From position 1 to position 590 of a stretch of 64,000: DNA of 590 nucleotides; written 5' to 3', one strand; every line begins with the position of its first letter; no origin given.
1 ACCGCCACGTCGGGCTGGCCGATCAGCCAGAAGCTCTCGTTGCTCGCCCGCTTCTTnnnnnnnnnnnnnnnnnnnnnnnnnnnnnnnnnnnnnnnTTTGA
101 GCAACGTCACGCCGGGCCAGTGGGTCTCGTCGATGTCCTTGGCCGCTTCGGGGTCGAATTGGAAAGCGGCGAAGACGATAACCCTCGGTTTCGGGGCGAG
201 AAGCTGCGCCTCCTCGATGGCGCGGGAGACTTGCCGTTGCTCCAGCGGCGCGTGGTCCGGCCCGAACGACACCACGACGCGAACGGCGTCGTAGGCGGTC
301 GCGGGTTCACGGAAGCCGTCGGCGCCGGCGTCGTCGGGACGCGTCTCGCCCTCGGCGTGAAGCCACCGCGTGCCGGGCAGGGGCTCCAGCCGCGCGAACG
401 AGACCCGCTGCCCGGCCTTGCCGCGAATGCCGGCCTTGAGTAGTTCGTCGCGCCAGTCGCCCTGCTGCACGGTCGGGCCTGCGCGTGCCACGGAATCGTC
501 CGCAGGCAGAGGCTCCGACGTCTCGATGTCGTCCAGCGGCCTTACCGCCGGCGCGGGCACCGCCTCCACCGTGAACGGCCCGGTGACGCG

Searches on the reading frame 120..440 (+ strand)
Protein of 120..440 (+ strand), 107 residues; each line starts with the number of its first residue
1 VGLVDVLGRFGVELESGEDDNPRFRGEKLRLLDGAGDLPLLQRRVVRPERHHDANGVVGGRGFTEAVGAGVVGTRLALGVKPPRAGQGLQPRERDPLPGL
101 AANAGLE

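Call 90: search_protein_families(library=padloc, alignment_id=A7, max_evalue=0.000001)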
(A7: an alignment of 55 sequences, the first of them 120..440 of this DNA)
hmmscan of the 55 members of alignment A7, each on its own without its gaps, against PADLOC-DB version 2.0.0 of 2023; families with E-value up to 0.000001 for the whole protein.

A. member 1, window:120-440:+ (107 aa): 0 families

B. families by the number of members that match (of 55 scanned): 21 families
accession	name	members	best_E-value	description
PDLC00829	E1-E2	2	6e-15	E1-E2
PDLC00855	E1-E2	2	1.4e-13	E1-E2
PDLC00844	E1-E2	2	5.3e-13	E1-E2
PDLC00828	E1-E2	2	1.1e-10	E1-E2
PDLC00836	E1-E2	2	1.4e-09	E1-E2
PDLC04141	capP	1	2e-61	capP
PDLC00848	E1-E2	1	1.4e-13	E1-E2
PDLC04151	HEC-05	1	3.3e-13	-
PDLC00837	E1-E2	1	4.9e-11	E1-E2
PDLC00850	E1-E2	1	1.4e-10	E1-E2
PDLC00832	E1-E2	1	2.6e-10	E1-E2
PDLC00839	E1-E2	1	4.2e-10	E1-E2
PDLC00835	E1-E2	1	4.6e-10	E1-E2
PDLC04134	mad2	1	1.1e-09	mads_2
PDLC00840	E1-E2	1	1.9e-08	E1-E2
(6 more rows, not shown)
